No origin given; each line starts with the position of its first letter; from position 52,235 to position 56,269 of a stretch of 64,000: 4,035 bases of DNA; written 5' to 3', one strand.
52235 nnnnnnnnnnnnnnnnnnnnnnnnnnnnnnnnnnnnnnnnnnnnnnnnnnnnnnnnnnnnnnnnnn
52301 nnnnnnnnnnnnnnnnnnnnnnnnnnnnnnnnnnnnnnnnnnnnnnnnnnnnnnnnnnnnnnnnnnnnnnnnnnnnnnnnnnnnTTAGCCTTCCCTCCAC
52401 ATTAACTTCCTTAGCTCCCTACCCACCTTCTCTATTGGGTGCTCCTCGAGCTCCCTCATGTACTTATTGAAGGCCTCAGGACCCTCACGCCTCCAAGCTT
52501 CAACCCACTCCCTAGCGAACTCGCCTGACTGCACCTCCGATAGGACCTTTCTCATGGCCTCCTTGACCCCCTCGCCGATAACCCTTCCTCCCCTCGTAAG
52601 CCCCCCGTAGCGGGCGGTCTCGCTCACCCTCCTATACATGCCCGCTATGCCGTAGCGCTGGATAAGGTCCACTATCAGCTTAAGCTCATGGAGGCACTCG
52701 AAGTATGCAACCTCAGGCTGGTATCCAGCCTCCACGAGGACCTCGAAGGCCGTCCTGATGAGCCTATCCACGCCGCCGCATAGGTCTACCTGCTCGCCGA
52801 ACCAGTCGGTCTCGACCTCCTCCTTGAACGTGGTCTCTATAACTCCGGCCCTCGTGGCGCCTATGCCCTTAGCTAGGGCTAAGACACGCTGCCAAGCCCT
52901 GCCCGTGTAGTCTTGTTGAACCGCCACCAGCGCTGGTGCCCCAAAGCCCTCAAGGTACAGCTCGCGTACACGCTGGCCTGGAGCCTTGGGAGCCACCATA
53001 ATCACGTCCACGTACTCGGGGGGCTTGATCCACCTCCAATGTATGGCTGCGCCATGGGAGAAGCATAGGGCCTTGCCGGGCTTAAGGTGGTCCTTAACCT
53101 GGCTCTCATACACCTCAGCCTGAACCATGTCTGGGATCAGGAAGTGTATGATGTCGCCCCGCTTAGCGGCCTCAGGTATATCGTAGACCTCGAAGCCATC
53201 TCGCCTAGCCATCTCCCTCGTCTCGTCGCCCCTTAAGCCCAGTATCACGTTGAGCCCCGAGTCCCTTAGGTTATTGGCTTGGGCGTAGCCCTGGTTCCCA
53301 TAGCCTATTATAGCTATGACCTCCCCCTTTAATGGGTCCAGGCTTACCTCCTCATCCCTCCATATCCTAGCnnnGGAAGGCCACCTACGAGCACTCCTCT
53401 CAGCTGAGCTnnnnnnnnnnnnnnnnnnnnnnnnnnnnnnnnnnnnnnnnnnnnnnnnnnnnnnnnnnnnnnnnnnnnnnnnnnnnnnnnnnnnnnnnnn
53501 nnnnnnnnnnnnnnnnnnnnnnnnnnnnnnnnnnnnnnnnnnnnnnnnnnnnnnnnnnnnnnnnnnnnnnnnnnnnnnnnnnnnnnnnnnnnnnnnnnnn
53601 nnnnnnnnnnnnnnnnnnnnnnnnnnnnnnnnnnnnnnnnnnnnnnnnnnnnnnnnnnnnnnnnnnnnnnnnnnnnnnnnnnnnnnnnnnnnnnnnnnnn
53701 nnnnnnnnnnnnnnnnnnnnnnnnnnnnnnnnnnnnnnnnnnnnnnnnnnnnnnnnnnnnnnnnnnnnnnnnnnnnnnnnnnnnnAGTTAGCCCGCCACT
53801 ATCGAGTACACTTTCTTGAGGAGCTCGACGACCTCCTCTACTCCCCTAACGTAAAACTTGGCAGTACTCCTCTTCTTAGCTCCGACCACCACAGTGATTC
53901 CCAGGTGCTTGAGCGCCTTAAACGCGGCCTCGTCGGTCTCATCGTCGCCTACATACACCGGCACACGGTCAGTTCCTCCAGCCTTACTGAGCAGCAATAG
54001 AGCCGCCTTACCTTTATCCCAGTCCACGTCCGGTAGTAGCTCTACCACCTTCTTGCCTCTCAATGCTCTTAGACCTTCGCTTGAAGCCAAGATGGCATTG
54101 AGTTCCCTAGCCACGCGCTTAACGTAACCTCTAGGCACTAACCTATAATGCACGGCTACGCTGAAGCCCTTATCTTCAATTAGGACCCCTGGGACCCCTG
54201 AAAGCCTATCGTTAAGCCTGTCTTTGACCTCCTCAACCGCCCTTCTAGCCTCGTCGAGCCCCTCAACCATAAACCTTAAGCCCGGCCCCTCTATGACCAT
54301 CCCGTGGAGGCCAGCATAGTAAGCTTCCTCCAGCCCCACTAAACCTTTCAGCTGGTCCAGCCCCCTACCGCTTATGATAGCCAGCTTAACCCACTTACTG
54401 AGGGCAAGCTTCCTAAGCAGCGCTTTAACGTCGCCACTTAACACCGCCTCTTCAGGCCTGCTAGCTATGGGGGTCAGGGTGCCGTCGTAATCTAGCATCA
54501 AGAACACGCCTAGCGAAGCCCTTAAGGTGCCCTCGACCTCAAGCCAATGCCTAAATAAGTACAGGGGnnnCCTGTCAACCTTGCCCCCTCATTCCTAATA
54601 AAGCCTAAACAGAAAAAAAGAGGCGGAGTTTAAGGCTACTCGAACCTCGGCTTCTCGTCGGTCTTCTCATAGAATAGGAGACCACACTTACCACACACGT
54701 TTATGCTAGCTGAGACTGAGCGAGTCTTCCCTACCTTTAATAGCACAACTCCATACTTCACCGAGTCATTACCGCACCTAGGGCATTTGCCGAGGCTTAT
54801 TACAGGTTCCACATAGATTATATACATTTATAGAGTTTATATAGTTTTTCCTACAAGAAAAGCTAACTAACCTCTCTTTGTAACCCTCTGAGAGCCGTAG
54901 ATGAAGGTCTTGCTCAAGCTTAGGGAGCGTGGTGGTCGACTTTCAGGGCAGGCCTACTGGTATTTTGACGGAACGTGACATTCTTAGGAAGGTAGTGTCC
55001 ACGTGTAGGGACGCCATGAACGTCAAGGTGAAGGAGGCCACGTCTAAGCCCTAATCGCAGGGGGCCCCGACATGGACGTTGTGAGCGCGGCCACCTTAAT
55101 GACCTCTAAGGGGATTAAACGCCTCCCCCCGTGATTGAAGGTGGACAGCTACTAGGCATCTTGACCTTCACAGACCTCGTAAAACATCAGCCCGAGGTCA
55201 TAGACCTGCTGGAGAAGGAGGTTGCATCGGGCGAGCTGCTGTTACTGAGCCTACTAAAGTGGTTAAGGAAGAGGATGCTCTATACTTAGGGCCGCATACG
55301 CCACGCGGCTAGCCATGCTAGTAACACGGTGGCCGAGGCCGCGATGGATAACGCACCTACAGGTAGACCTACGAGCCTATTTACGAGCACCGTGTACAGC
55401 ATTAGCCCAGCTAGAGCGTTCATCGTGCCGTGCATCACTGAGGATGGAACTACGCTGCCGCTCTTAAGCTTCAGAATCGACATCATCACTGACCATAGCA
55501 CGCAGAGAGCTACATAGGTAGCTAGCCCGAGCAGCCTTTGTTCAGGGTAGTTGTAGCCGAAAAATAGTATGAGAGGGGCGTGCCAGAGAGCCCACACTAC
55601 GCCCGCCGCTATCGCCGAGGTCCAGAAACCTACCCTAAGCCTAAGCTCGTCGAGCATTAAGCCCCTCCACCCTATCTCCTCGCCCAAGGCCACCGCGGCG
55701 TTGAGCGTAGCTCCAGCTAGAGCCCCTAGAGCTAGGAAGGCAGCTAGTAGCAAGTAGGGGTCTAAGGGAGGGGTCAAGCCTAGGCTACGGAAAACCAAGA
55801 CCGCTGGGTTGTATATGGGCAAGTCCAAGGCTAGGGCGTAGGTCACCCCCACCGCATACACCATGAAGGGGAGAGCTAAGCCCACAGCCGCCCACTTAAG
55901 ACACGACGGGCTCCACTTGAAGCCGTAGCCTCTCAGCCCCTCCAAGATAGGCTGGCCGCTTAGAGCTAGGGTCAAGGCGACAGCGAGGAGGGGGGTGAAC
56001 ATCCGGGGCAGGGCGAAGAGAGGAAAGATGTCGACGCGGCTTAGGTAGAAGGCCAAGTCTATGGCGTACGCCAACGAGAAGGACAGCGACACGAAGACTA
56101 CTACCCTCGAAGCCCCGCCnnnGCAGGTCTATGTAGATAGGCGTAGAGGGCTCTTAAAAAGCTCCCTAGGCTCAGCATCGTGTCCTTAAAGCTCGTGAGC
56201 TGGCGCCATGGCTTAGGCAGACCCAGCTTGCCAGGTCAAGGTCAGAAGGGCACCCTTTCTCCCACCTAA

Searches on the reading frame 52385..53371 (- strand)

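Call 67: search_protein_families(library=pfam, proteins=[window:52385-53371:-], max_evalue=0.001)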
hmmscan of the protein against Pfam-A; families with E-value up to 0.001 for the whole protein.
window:52385-53371:- (328 aa): 5 families
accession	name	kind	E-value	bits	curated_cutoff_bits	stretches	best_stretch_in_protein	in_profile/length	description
PF07991.19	KARI_N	-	5.1e-66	221.8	20.6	1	14-176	2-165/165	Acetohydroxy acid isomeroreductase, NADPH-binding domain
PF01450.25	KARI_C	-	2.3e-58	197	29.1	1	182-324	1-142/144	Ketol-acid reductoisomerase, C-terminal domain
PF02826.25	2-Hacid_dh_C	-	2.1e-05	24.4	25.1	1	4-81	23-101/178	D-isomer specific 2-hydroxyacid dehydrogenase, NAD binding domain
PF03446.21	NAD_binding_2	-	0.00032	21.2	21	1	19-102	2-89/161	NAD binding domain of 6-phosphogluconate dehydrogenase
PF03807.23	F420_oxidored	-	0.00064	20.7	21.6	0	19-91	2-79/94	NADP oxidoreductase coenzyme F420-dependent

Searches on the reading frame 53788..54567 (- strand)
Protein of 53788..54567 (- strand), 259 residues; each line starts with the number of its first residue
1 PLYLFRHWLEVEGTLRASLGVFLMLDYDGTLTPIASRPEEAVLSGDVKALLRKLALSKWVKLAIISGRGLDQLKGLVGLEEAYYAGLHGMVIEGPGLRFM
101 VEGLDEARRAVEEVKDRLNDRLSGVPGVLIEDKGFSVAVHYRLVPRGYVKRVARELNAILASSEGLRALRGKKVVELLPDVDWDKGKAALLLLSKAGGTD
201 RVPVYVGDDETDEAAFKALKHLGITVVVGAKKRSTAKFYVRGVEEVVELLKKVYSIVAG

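Call 67: search_protein_families(library=pfam, proteins=[window:53788-54567:-], max_evalue=0.001)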
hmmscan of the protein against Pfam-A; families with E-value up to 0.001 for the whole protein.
window:53788-54567:- (259 aa): 1 family
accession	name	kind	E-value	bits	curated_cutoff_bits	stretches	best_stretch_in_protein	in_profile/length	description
PF02358.22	Trehalose_PPase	-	1.4e-44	152.4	27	1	24-240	1-231/235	Trehalose-phosphatase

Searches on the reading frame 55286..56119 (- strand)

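Call 67: search_protein_families(library=pfam, proteins=[window:55286-56119:-], max_evalue=0.001)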
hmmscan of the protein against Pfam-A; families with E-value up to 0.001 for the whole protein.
window:55286-56119:- (277 aa): 1 family
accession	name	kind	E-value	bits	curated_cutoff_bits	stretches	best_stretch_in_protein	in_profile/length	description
PF02517.21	Rce1-like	-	2.8e-14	53.6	22.4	1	136-236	8-93/93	Type II CAAX prenyl endopeptidase Rce1-like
